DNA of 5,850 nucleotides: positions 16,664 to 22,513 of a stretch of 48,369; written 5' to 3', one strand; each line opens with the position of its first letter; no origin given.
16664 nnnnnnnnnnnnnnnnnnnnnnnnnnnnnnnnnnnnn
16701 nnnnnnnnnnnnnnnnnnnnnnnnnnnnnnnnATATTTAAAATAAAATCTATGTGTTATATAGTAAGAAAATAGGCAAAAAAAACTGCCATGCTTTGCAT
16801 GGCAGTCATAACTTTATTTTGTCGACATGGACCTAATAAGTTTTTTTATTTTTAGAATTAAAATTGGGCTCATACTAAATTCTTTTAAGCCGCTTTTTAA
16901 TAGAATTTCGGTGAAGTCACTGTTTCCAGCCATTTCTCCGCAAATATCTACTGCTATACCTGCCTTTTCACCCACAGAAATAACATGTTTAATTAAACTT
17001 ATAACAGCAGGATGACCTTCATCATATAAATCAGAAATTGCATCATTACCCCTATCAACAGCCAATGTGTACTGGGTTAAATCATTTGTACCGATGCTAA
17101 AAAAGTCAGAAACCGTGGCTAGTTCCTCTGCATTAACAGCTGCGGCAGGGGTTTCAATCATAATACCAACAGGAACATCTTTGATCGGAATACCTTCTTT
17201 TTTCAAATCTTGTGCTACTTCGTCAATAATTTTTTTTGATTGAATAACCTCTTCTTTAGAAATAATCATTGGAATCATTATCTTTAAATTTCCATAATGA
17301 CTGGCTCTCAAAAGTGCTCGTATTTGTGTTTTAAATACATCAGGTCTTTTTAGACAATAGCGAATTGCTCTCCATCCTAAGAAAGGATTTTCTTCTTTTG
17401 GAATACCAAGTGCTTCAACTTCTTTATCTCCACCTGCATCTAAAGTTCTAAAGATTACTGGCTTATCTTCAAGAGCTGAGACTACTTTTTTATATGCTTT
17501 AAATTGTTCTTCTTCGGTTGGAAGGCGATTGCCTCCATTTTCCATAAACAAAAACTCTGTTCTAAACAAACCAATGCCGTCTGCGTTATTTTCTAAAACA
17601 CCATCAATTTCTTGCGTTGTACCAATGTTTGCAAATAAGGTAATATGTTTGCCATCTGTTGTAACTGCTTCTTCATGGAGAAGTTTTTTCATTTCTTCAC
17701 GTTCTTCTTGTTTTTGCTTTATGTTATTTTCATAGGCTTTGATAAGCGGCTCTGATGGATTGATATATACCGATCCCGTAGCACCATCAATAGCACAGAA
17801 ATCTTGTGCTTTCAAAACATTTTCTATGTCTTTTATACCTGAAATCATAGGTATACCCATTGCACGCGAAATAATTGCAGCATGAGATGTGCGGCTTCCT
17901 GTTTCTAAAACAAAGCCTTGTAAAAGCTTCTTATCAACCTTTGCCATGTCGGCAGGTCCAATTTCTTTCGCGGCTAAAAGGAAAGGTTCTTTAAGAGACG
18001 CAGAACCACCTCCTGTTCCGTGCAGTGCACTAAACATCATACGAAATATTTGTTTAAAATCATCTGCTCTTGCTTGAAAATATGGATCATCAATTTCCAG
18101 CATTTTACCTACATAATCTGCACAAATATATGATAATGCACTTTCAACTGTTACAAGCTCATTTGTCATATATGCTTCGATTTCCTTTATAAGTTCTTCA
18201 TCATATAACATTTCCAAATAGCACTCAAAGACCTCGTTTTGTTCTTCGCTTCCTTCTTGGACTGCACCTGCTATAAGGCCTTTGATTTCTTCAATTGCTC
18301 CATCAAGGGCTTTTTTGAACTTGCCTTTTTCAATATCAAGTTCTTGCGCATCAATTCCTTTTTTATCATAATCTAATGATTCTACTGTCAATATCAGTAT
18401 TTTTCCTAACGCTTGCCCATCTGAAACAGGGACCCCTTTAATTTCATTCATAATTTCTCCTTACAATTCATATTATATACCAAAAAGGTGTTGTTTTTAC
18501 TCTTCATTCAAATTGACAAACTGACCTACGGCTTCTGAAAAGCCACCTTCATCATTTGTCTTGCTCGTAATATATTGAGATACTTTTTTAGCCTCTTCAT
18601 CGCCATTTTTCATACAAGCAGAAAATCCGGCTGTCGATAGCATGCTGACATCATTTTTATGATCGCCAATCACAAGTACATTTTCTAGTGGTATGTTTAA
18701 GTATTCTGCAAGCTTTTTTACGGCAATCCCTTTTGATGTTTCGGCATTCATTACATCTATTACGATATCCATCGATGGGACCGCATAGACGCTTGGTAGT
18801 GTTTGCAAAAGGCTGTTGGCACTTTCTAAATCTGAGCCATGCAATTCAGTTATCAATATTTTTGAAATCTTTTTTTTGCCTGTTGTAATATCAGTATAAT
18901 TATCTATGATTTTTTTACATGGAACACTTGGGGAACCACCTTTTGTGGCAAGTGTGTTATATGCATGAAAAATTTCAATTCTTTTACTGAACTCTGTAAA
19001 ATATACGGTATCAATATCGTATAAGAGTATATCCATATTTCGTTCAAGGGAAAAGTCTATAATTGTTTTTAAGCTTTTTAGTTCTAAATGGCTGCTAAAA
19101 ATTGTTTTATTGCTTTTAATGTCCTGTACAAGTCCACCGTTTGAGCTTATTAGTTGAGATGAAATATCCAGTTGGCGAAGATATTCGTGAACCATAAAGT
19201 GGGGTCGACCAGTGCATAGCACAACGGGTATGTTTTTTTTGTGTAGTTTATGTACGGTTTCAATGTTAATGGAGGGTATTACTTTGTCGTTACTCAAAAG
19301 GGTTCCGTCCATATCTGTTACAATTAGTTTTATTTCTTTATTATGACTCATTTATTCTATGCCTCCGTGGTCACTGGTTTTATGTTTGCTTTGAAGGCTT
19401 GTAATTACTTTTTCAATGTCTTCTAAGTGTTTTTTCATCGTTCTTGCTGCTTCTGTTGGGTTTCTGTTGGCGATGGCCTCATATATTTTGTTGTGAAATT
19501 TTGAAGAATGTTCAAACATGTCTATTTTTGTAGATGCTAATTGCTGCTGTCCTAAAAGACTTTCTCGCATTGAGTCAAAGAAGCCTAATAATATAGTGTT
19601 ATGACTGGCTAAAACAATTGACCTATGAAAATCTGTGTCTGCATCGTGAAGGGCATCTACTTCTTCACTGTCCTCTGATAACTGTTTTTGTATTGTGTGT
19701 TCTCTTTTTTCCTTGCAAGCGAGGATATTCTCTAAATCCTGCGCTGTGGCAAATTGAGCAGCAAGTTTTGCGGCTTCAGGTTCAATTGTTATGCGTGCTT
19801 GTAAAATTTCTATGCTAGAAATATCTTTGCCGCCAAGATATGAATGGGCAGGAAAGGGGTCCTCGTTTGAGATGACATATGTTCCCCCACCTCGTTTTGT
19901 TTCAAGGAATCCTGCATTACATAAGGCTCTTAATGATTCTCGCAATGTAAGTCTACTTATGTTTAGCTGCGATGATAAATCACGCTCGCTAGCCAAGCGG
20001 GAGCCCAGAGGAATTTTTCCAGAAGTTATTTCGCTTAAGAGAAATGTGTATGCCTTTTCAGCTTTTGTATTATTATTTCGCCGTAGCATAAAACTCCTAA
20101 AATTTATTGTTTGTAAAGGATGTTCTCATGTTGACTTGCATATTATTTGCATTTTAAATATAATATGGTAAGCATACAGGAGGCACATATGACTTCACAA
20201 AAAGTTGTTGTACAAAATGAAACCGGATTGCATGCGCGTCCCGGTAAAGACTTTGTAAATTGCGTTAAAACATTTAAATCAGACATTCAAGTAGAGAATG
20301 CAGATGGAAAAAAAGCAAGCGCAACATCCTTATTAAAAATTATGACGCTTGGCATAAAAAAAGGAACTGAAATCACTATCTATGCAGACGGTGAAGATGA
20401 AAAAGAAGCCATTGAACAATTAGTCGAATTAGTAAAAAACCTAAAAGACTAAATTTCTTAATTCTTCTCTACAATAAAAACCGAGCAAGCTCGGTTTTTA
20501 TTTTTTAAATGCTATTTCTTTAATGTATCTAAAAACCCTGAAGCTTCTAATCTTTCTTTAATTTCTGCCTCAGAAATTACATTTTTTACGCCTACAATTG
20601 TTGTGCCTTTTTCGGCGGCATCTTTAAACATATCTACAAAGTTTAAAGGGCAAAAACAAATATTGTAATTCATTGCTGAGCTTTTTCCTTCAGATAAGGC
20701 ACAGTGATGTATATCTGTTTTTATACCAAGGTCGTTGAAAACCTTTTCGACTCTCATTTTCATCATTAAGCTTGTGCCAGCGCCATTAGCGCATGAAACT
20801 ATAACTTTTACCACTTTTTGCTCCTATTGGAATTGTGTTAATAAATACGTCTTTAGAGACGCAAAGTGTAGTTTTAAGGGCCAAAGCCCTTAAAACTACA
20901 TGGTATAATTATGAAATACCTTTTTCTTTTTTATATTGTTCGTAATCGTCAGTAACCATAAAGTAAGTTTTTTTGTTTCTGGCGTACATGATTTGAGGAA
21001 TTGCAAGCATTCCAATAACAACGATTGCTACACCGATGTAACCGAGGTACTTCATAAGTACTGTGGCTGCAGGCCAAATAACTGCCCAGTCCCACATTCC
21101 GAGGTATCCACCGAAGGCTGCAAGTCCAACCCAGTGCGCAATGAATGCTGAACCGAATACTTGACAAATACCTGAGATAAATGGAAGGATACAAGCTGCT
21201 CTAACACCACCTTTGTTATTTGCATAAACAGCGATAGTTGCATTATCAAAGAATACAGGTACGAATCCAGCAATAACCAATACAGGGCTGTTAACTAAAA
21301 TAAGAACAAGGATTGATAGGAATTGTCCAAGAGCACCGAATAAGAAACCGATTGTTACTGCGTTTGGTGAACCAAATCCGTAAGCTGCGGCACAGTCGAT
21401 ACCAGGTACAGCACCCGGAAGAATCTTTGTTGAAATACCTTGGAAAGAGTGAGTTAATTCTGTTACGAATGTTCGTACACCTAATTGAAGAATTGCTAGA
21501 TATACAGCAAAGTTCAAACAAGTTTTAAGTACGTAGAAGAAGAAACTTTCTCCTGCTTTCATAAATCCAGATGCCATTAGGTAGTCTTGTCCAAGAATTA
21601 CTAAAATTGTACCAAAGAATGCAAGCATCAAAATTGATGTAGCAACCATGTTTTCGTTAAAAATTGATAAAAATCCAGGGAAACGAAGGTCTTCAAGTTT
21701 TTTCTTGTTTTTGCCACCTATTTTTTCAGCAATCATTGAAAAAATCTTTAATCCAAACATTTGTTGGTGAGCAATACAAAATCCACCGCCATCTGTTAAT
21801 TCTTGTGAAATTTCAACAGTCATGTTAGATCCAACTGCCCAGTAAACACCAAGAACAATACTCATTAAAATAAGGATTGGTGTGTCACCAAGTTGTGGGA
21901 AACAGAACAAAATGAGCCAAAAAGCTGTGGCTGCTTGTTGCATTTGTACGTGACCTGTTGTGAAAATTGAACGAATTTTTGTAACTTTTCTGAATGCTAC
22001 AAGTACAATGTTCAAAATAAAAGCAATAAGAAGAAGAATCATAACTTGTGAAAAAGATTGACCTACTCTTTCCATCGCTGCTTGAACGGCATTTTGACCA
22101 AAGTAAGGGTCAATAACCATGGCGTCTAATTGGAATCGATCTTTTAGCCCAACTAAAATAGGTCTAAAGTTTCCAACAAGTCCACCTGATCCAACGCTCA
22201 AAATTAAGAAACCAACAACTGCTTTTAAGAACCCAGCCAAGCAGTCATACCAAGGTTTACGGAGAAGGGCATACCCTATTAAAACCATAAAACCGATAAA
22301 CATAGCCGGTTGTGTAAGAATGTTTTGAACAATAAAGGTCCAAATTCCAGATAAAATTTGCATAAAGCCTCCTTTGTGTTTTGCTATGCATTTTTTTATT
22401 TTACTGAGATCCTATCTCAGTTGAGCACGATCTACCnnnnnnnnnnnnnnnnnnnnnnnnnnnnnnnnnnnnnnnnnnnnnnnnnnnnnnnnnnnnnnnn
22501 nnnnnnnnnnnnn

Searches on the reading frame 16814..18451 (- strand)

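Call 35: search_protein_families(library=pfam, proteins=[window:16814-18451:-], max_evalue=0.001)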
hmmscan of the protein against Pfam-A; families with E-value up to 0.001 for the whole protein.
window:16814-18451:- (545 aa): 4 families
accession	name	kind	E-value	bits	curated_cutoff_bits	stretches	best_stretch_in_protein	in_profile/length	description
PF02896.24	PEP-utilizers_C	-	1.4e-113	379.4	22.8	1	252-542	2-291/293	PEP-utilising enzyme, PEP-binding domain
PF05524.18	PEP-utilisers_N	-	3e-22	79.5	24.4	1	5-128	1-121/121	PEP-utilising enzyme, N-terminal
PF00391.29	PEP-utilizers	-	1.5e-19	69.8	23.1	1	154-226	2-72/72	PEP-utilising enzyme, mobile domain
PF03328.21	HpcH_HpaI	-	6e-06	26.1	25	1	383-502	80-189/221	HpcH/HpaI aldolase/citrate lyase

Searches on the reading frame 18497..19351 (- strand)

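Call 3: search_protein_families(library=pfam, proteins=[window:18497-19351:-], max_evalue=0.01)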
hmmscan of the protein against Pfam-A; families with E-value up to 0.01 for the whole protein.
window:18497-19351:- (284 aa): 7 families
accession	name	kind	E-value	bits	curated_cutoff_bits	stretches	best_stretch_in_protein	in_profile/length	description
PF08282.18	Hydrolase_3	-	1.6e-60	205.4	20.9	1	10-270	1-250/255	haloacid dehalogenase-like hydrolase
PF05116.19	S6PP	-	3.5e-16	60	20.3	2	187-274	146-241/247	Sucrose-6F-phosphate phosphohydrolase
PF00702.32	Hydrolase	-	8.2e-13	49.6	26.4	1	165-242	118-191/191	haloacid dehalogenase-like hydrolase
PF12710.13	HAD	-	1.3e-10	42.4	27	1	31-95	92-160/189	haloacid dehalogenase-like hydrolase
PF13344.12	Hydrolase_6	-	1.7e-05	25.2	27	1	10-61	1-51/101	Haloacid dehalogenase-like hydrolase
PF13419.12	HAD_2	-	0.00078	20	23.8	0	209-245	139-175/178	Haloacid dehalogenase-like hydrolase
PF13242.12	Hydrolase_like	-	0.005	17.2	22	0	211-247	10-47/75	HAD-hyrolase-like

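Call 4: search_protein_families(library=ncbifam, proteins=[window:18497-19351:-], max_evalue=0.01)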
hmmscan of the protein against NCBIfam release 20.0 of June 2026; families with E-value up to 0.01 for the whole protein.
window:18497-19351:- (284 aa): 37 families (the best 25 are shown)
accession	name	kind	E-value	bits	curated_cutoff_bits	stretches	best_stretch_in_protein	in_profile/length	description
TIGR00099.1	Cof-subfamily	subfamily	1.3e-54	185.5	137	1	9-274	1-255/256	Cof-type HAD-IIB family hydrolase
NF007806.0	PRK10513.1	equivalog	1.7e-37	129.3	273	1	7-279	3-268/270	sugar-phosphatase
NF045966.1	YcsE_rel_Pase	equivalog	1.2e-33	116.7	220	1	7-272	2-257/265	YcsE-related riboflavin metabolism phosphatase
NF002245.0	PRK01158.1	equivalog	1.9e-33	115.7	198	2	167-276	118-226/233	phosphoglycolate phosphatase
TIGR01487.1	Pglycolate_arch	equivalog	5.2e-30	104.9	122.75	2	164-269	107-210/215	phosphoglycolate phosphatase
NF007821.0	PRK10530.1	equivalog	4e-27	95.1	274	1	7-267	3-260/272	pyridoxal phosphatase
TIGR01482.1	SPP-subfamily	subfamily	2.2e-26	92.8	107.15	2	193-276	136-219/225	sucrose-phosphate phosphatase subfamily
TIGR01484.1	HAD-SF-IIB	subfamily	1.5e-22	80.7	41.8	1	9-245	1-219/221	HAD-IIB family hydrolase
NF008213.0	PRK10976.1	equivalog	1.8e-21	76.9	386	2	9-109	4-102/266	sugar/pyridoxal phosphate phosphatase YigL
NF011705.0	PRK15126.1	equivalog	1.4e-19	70.4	336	1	8-250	3-232/272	HMP-PP phosphatase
TIGR01486.1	HAD-SF-IIB-MPGP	subfamily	5.2e-18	65.3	164.75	2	9-78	1-70/257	mannosyl-3-phosphoglycerate phosphatase family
NF001217.0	PRK00192.1-4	equivalog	3.6e-15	56.2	373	2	5-114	6-115/265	mannosyl-3-phosphoglycerate phosphatase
TIGR02463.1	MPGP_rel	hypoth_equivalog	7.1e-15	55.4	282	2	9-81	1-72/216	mannosyl-3-phosphoglycerate phosphatase-related protein YedP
TIGR02461.1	osmo_MPG_phos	equivalog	3.9e-12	46.8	244.35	1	9-74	1-65/227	mannosyl-3-phosphoglycerate phosphatase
NF011072.0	PRK14502.1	equivalog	1.2e-11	43.7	762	1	7-278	416-689/694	bifunctional mannosyl-3-phosphoglycerate synthase/mannosyl-3 phosphoglycerate phosphatase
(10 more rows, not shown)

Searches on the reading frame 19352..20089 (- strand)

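Call 3: search_protein_families(library=pfam, proteins=[window:19352-20089:-], max_evalue=0.01)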
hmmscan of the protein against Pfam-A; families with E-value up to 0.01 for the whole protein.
window:19352-20089:- (245 aa): 4 families
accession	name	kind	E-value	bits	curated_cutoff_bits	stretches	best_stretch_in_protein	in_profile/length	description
PF07729.17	FCD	-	3.8e-23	82.7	24.3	1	94-223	1-124/125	FCD domain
PF00392.27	GntR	-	1e-12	48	27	1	10-72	2-64/64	Bacterial regulatory proteins, gntR family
PF02082.26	Rrf2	-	0.0021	18.6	30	1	31-74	22-66/132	Iron-dependent Transcriptional regulator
PF13463.12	HTH_27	-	0.0086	16.8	22.2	0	34-67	20-53/68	Winged helix DNA-binding domain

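Call 4: search_protein_families(library=ncbifam, proteins=[window:19352-20089:-], max_evalue=0.01)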
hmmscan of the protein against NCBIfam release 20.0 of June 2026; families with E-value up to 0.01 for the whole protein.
window:19352-20089:- (245 aa): 27 families (the best 25 are shown)
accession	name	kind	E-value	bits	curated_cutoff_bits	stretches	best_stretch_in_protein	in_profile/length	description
NF007741.0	PRK10421.1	equivalog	8.3e-33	113.9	311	1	20-234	19-238/262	transcriptional regulator LldR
NF007001.0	PRK09464.1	equivalog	7.6e-28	97.8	330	1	21-237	23-240/254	pyruvate dehydrogenase complex transcriptional repressor PdhR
NF007442.0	PRK09990.1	equivalog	1.8e-23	83.3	301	1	21-234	23-240/256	transcriptional regulator GlcC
NF003011.0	PRK03837.1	subfamily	2.4e-22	79.8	260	1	17-233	22-237/241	transcriptional regulator NanR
NF008571.0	PRK11523.1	equivalog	1.4e-19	70.5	396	1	18-229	18-225/258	transcriptional regulator ExuR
NF007588.0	PRK10225.1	equivalog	3e-17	62.8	442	1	28-229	29-231/257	Uxu operon transcriptional regulator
TIGR03338.1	phnR_burk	equivalog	2.1e-16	60.2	271.5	1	20-224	23-208/212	phosphonate utilization associated transcriptional regulator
TIGR02812.1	fadR_gamma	equivalog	4.4e-12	46.2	249.2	1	10-234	8-227/235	fatty acid metabolism transcriptional regulator FadR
NF052290.2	MocR_like_YczR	exception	4.4e-12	45.5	487.4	1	19-105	30-117/458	MocR-like transcription factor YczR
NF003444.0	PRK04984.1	equivalog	4.7e-12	46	189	1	10-235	9-229/239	fatty acid metabolism transcriptional regulator FadR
TIGR02018.2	his_ut_repres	equivalog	9.4e-12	44.8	220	1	16-75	7-66/226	histidine utilization transcriptional repressor HutC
NF052282.1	PLP_TF_PdxR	equivalog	9.5e-12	44.7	320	1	13-87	6-77/448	MocR-like pyridoxine biosynthesis transcription factor PdxR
TIGR02404.1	trehalos_R_Bsub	equivalog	4.5e-11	42.8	211.95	1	9-103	1-99/233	trehalose operon repressor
NF041547.1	GntR_LSA1692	equivalog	6.5e-09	35.7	275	1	17-76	10-69/233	GntR family transcriptional regulator, LSA1692 subfamily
NF047563.1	modulin_PmtR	equivalog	4.2e-08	33.3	200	1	18-102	22-101/125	PSM export ABC transporter transcriptional regulator PmtR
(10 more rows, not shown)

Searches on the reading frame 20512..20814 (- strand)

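Call 3: search_protein_families(library=pfam, proteins=[window:20512-20814:-], max_evalue=0.01)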
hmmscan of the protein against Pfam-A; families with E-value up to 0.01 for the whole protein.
window:20512-20814:- (100 aa): 1 family
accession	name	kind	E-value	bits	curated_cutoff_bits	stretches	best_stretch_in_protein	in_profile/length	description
PF02302.22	PTS_IIB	-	8.4e-14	52.4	23.6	1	3-90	1-89/90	PTS system, Lactose/Cellobiose specific IIB subunit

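Call 4: search_protein_families(library=ncbifam, proteins=[window:20512-20814:-], max_evalue=0.01)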
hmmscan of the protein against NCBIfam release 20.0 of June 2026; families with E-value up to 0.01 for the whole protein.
window:20512-20814:- (100 aa): 2 families
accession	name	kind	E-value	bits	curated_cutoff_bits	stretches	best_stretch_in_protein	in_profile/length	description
NF007094.0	PRK09548.1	equivalog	6.8e-12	44.6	687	1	2-90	503-589/598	PTS ascorbate-specific subunit IIBC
NF007586.0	PRK10222.1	equivalog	5.9e-10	39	138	1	2-89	3-88/101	PTS ascorbate transporter subunit IIB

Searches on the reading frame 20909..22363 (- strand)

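Call 3: search_protein_families(library=pfam, proteins=[window:20909-22363:-], max_evalue=0.01)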
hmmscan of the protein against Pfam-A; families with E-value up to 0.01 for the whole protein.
window:20909-22363:- (484 aa): 1 family
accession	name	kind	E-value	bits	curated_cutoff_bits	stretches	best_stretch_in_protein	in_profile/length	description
PF03611.19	EIIC-GAT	-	1.1e-104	351.2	24.2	1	14-417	1-386/394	PTS system sugar-specific permease component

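Call 4: search_protein_families(library=ncbifam, proteins=[window:20909-22363:-], max_evalue=0.01)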
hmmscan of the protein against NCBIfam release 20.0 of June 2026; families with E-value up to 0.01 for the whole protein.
window:20909-22363:- (484 aa): 7 families
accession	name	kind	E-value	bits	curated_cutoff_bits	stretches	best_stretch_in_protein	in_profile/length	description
NF009552.0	PRK12997.1-4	equivalog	4.3e-141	471.1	921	1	8-465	8-467/477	PTS sugar transporter subunit IIC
NF006919.1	PRK09410.1-1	equivalog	3.7e-119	398.2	380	1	10-437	2-414/415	PTS ascorbate transporter subunit IIC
NF007094.0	PRK09548.1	equivalog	1.5e-104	350.6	687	1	2-463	2-462/598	PTS ascorbate-specific subunit IIBC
NF009550.0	PRK12997.1-1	equivalog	3.6e-94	316.1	583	1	7-441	10-437/447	PTS sugar transporter subunit IIC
NF009553.0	PRK12997.1-5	subfamily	9.8e-63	212.4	423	1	9-414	5-395/426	PTS sugar transporter subunit IIC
NF009549.0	PRK12996.1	equivalog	8.5e-41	140.1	890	1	10-466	9-451/463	PTS ascorbate transporter subunit IIC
NF009551.0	PRK12997.1-3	equivalog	1.7e-37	129.7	657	1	8-414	4-393/433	PTS sugar transporter subunit IIC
